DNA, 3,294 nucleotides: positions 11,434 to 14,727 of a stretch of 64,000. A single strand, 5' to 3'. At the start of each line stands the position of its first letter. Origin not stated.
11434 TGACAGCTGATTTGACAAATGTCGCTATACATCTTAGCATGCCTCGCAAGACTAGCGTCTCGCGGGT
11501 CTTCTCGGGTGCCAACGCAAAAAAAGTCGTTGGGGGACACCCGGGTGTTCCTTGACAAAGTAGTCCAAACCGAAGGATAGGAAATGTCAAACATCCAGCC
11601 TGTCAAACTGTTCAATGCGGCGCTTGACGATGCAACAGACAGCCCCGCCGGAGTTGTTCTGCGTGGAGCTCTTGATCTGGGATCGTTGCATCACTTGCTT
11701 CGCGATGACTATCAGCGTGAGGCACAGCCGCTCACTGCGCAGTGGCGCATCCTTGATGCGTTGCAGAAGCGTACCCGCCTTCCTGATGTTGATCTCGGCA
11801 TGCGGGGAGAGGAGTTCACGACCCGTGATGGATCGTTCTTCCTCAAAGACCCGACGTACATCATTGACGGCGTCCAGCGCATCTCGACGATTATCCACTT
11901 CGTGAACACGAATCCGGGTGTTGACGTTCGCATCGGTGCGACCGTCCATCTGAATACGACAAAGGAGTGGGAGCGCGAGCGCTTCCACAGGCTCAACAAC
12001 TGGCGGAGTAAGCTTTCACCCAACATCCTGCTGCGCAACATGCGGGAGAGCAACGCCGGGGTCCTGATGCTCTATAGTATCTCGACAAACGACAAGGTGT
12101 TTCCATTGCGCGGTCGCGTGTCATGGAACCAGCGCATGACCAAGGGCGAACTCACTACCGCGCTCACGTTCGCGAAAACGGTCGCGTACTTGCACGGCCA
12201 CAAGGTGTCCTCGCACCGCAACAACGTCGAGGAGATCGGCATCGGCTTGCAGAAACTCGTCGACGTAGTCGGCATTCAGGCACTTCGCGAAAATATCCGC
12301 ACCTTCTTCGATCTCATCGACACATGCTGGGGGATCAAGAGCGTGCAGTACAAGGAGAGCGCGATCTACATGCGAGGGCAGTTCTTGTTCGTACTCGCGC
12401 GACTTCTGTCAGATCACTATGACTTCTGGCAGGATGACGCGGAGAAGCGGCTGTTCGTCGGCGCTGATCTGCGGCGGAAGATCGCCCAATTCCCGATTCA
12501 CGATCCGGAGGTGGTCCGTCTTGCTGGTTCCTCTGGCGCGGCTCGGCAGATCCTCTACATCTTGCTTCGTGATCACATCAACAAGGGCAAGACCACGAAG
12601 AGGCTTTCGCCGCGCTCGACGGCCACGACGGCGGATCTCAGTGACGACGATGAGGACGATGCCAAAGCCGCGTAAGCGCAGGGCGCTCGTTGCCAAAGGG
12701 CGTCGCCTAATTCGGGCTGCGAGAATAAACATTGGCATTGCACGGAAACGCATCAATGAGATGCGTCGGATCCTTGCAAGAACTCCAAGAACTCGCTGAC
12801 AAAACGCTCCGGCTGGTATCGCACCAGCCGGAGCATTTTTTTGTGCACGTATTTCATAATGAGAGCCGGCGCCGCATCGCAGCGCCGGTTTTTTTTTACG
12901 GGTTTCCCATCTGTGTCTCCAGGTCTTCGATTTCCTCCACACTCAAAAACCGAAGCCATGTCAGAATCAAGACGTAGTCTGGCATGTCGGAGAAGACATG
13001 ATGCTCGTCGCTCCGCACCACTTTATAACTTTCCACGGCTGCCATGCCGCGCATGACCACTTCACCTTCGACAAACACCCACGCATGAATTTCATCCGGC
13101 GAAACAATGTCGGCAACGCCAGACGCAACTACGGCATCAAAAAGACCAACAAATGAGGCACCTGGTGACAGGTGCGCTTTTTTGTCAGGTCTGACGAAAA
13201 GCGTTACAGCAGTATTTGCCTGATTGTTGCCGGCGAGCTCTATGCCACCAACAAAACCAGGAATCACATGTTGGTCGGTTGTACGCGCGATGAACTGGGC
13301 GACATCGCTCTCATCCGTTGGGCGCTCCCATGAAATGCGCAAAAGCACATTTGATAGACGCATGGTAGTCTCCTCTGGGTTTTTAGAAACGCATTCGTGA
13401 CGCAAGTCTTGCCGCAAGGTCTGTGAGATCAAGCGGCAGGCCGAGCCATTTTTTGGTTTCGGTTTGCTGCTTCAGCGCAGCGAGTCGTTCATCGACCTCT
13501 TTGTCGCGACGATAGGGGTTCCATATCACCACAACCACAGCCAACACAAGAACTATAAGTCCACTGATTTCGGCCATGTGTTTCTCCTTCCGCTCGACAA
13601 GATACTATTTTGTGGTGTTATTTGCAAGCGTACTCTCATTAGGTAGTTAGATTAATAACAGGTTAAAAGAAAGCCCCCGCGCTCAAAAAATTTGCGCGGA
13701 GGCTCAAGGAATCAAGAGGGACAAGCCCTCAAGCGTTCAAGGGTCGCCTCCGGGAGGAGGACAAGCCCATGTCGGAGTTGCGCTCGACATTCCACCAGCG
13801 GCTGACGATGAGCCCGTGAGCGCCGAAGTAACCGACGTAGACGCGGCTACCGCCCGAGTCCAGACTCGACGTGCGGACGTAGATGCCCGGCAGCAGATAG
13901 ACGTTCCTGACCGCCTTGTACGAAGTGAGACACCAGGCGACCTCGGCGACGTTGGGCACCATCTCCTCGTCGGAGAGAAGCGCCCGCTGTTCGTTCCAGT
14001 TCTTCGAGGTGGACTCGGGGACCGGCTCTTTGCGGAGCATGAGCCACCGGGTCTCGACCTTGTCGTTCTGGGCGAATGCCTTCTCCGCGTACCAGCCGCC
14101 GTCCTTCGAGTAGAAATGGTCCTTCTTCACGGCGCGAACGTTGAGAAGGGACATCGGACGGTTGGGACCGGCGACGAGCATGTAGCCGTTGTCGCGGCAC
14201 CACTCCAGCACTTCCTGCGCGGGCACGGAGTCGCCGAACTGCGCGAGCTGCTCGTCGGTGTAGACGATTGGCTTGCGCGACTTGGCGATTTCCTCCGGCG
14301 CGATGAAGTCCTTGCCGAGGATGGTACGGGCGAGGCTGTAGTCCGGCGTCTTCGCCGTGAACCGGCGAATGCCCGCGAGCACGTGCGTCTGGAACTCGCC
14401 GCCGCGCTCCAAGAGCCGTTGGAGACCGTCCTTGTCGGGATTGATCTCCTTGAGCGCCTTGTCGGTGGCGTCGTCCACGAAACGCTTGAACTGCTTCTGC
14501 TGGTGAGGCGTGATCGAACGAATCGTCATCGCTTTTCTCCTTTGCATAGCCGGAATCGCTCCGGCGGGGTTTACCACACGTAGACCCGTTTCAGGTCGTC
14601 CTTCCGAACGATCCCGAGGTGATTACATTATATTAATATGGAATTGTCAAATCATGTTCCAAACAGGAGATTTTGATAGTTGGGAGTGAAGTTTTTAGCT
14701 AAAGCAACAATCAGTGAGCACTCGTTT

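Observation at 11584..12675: DGxQR (DUF262/DndB-like) ParB-nuclease-domain protein with acidic tail, divergently arranged with a coiled-coil protein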

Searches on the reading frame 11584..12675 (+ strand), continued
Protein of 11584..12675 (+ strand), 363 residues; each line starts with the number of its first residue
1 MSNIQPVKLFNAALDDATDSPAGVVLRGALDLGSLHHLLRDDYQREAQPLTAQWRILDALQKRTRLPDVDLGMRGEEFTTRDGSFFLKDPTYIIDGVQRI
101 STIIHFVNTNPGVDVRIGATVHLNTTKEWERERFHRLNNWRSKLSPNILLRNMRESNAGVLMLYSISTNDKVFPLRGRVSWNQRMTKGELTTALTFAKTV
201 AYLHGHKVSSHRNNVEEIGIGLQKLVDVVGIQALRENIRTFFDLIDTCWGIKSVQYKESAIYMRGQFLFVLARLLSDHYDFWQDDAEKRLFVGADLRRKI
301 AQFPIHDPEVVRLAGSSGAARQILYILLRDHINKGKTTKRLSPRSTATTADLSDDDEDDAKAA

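Call 65: find_related_loci(query=A1, collection=viral_contigs, flank=8000)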
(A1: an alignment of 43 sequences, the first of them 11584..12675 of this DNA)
Query A1 (363 aa) in viral_contigs; peptide patterns used: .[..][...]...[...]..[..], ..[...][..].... (x = any residue, [..] = any of these).
51 stretches matched a pattern; 27 encode a relative of the query (tblastn E <= 1e-3); 26 distinct loci.
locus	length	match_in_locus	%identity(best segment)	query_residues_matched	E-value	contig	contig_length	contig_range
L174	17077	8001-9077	55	4-362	7e-131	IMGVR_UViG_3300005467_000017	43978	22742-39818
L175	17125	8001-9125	53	1-359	3e-130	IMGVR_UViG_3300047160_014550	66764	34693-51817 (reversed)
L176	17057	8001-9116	44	5-358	2e-97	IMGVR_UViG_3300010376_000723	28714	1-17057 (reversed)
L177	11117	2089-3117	44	7-348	2e-96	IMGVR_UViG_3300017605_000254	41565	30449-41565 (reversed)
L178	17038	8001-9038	43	5-359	7e-94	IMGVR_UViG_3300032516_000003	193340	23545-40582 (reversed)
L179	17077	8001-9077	55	4-362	1e-131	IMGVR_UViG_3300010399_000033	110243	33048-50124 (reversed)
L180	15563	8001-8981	45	7-341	4e-91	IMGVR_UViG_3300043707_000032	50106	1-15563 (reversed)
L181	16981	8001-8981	45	7-341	4e-91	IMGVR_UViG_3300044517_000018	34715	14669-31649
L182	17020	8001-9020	44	4-344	1e-87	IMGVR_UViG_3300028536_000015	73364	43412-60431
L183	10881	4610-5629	42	2-344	3e-86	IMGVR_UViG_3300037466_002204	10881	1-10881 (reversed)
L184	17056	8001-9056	41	7-360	2e-85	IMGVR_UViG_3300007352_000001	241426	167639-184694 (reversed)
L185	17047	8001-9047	42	3-352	6e-85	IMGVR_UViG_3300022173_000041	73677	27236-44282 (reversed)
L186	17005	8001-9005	41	1-341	5e-82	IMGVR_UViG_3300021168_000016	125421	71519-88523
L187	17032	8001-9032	42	4-348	1e-81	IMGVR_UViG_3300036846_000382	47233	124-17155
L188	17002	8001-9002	41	7-345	5e-81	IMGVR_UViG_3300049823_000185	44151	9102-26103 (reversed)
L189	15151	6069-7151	38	3-341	1e-76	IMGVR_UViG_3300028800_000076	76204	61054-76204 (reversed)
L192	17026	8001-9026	43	4-345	3e-82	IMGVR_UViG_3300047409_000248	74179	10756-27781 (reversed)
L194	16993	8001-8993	40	5-343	9e-72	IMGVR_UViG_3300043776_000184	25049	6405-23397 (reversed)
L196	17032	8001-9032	37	7-360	2e-68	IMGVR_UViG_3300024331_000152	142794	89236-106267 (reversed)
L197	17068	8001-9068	36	4-341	2e-68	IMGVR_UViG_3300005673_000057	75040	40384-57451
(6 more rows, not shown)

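Call 69: search_protein_families(library=pfam, proteins=[L196:15414-15860:-, L185:9114-9593:+, L192:9801-10598:+, L185:10507-11352:+, L192:13696-14109:+, L189:2878-3642:-, L197:9078-9725:+, L194:4362-5717:+, L180:2900-4426:+, L182:3725-4567:-], max_evalue=0.001)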
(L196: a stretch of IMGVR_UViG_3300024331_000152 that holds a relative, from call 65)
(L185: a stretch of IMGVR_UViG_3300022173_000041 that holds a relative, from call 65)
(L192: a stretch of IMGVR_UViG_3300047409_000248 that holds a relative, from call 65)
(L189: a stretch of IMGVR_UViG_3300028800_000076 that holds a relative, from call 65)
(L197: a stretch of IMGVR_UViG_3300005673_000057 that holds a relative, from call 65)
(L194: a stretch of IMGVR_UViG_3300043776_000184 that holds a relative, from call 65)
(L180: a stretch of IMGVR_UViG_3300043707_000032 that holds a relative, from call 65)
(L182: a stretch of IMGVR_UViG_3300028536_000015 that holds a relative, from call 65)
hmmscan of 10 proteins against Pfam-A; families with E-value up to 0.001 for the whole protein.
L196:15414-15860:- (148 aa): 0 families

L185:9114-9593:+ (160 aa): 0 families

L192:9801-10598:+ (266 aa): 1 family
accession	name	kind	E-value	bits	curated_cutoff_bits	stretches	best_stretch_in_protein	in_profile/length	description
PF09588.16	YqaJ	-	7.2e-13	49.5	22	1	9-137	4-148/150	YqaJ-like viral recombinase domain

L185:10507-11352:+ (282 aa): 1 family
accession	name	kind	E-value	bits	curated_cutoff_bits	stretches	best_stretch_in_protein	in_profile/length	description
PF04404.17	ERF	-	1.1e-16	61.6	25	1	41-169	4-133/153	ERF superfamily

L192:13696-14109:+ (138 aa): 1 family
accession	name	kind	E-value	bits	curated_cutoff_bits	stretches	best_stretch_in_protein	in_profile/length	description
PF01844.29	HNH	-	1.8e-06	28.4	21.4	1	47-91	1-46/47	HNH endonuclease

L189:2878-3642:- (254 aa): 0 families

L197:9078-9725:+ (216 aa): 1 family
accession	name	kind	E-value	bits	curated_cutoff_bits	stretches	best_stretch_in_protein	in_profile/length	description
PF05063.20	MT-A70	-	2.5e-28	99.6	23.9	1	11-187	1-172/172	MT-A70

L194:4362-5717:+ (452 aa): 3 families
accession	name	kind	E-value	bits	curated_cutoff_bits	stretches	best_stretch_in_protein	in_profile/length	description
PF03796.21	DnaB_C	-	4.9e-60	203.5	27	1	180-439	1-254/255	DnaB-like helicase C terminal domain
PF00772.26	DnaB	-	1.1e-22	80.5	23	1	10-109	2-103/103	DnaB-like helicase N terminal domain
PF13481.12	AAA_25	-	1.3e-07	31.9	27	1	187-320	21-156/195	AAA domain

L180:2900-4426:+ (509 aa): 2 families
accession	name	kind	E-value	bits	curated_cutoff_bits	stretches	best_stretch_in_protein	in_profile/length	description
PF00004.35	AAA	-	7.2e-13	49.6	21.2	1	242-356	1-129/131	ATPase family associated with various cellular activities (AAA)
PF25199.1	nSTAND_NTPase5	-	0.00042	20.6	34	1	239-341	41-139/145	Novel STAND NTPase 5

L182:3725-4567:- (280 aa): 5 families
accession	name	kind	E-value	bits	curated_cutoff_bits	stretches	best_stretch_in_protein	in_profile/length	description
PF13481.12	AAA_25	-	2e-09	37.8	27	1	54-207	34-194/195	AAA domain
PF06745.19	ATPase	-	2.3e-06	27.6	26.6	1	38-205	2-166/231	KaiC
PF03796.21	DnaB_C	-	2.2e-05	24.4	27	0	37-220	2-198/255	DnaB-like helicase C terminal domain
PF09848.15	SLFN-g3_helicase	-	0.00053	19.8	24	1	54-160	2-86/354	Schlafen group 3, DNA/RNA helicase domain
PF25199.1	nSTAND_NTPase5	-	0.0006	20.1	34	0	53-83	41-67/145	Novel STAND NTPase 5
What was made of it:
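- Many family members are themselves phage-borne (calls 65, 69).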

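Call 88: search_protein_families(library=pfam, proteins=[L041:9101-9874:+, L042:8995-9783:+, L106:5341-6696:+, L121:5209-6270:+, L036:9250-10302:+, L065:9264-10370:+, L005:5742-6758:-, L090:304-1275:-, L182:6633-7151:-, L176:3596-3979:-], max_evalue=0.01)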
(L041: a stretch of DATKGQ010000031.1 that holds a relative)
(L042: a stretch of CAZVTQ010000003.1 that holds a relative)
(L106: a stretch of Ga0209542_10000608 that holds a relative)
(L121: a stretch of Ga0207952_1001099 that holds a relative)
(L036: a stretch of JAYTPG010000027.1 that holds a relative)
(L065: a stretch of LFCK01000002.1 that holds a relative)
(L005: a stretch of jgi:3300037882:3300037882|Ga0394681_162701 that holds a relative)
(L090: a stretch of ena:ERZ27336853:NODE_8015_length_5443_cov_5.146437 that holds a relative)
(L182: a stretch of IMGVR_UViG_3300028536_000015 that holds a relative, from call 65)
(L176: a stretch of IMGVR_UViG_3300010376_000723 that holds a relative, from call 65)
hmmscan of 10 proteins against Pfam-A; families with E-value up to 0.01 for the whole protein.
L041:9101-9874:+ (258 aa): 0 families

L042:8995-9783:+ (263 aa): 0 families

L106:5341-6696:+ (452 aa): 1 family
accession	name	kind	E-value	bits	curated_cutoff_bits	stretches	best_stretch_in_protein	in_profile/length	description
PF08614.16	ATG16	-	0.0091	16.6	33.7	0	390-438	63-111/200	Autophagy protein 16 (ATG16)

L121:5209-6270:+ (354 aa): 2 families
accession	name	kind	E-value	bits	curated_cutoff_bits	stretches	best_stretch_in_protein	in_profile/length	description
PF14992.11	TMCO5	-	9e-06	25.6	32.2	1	260-345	33-118/280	TMCO5 family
PF13851.11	GAS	-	1.4e-05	25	32.3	1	251-338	54-140/200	Growth-arrest specific micro-tubule binding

L036:9250-10302:+ (351 aa): 0 families

L065:9264-10370:+ (369 aa): 0 families

L005:5742-6758:- (338 aa): 1 family
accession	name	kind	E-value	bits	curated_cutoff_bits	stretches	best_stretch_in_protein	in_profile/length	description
PF20270.3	CATRA-C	-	0.0069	17.5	24.6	0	222-333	25-124/137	CASPASE and TPR Repeat-Associated C-terminal domain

L090:304-1275:- (323 aa): 0 families

L182:6633-7151:- (172 aa): 1 family
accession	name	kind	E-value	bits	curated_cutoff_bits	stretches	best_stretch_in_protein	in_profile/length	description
PF07750.17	GcrA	-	2.4e-22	80.5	26.9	1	14-169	3-151/155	GcrA cell cycle regulator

L176:3596-3979:- (127 aa): 0 families

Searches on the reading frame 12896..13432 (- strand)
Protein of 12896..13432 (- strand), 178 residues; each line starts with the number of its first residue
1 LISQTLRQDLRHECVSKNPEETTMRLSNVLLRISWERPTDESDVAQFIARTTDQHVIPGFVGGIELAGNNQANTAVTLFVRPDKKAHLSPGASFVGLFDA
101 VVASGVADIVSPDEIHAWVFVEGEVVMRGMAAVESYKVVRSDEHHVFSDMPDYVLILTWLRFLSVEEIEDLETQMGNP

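Call 3: search_protein_families(library=pfam, proteins=[window:12896-13432:-], max_evalue=1)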
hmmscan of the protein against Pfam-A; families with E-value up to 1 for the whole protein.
window:12896-13432:- (178 aa): 1 family
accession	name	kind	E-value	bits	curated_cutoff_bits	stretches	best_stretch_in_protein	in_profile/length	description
PF13471.12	Transglut_core3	-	0.0015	18.8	26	1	101-140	77-116/117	Transglutaminase-like superfamily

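Call 5: search_protein_families(library=padloc, proteins=[window:12896-13432:-], max_evalue=1)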
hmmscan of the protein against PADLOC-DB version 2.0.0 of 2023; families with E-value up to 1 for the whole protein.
window:12896-13432:- (178 aa): 0 families

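Call 6: search_protein_families(library=ncbifam, proteins=[window:12896-13432:-], max_evalue=1)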
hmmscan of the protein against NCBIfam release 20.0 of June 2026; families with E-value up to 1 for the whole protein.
window:12896-13432:- (178 aa): 1 family
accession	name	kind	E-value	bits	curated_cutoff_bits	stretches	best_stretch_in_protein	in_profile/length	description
NF033537.1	lasso_biosyn_B2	equivalog_domain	0.015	15.6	33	1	100-140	91-130/132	lasso peptide biosynthesis B2 protein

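Call 7: search_protein_families(library=phrogs, proteins=[window:12896-13432:-], max_evalue=1)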
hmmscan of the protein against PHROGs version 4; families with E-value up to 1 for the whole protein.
window:12896-13432:- (178 aa): 0 families

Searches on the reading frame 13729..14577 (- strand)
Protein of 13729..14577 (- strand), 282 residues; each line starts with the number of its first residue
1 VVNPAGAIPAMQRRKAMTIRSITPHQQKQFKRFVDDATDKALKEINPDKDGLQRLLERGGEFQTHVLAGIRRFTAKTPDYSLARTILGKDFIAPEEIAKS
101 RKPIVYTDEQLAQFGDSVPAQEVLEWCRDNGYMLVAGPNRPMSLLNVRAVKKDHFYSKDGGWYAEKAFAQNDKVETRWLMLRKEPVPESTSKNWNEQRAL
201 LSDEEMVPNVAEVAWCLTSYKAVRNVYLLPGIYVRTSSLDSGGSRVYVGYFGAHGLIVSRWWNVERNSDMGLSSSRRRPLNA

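Call 3: search_protein_families(library=pfam, proteins=[window:13729-14577:-], max_evalue=1)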
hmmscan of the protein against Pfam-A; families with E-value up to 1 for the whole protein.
window:13729-14577:- (282 aa): 0 families

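Call 5: search_protein_families(library=padloc, proteins=[window:13729-14577:-], max_evalue=1)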
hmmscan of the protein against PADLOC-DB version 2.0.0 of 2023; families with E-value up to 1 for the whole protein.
window:13729-14577:- (282 aa): 0 families

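Call 6: search_protein_families(library=ncbifam, proteins=[window:13729-14577:-], max_evalue=1)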
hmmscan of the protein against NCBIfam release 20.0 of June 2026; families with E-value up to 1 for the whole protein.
window:13729-14577:- (282 aa): 1 family
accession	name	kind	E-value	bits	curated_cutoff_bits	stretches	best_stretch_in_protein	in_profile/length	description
NF005411.0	PRK06975.1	equivalog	0.12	10.7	414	1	185-229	177-214/660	fused uroporphyrinogen-III synthase HemD/membrane protein HemX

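Call 7: search_protein_families(library=phrogs, proteins=[window:13729-14577:-], max_evalue=1)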
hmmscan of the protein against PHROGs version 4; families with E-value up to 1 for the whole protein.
window:13729-14577:- (282 aa): 0 families
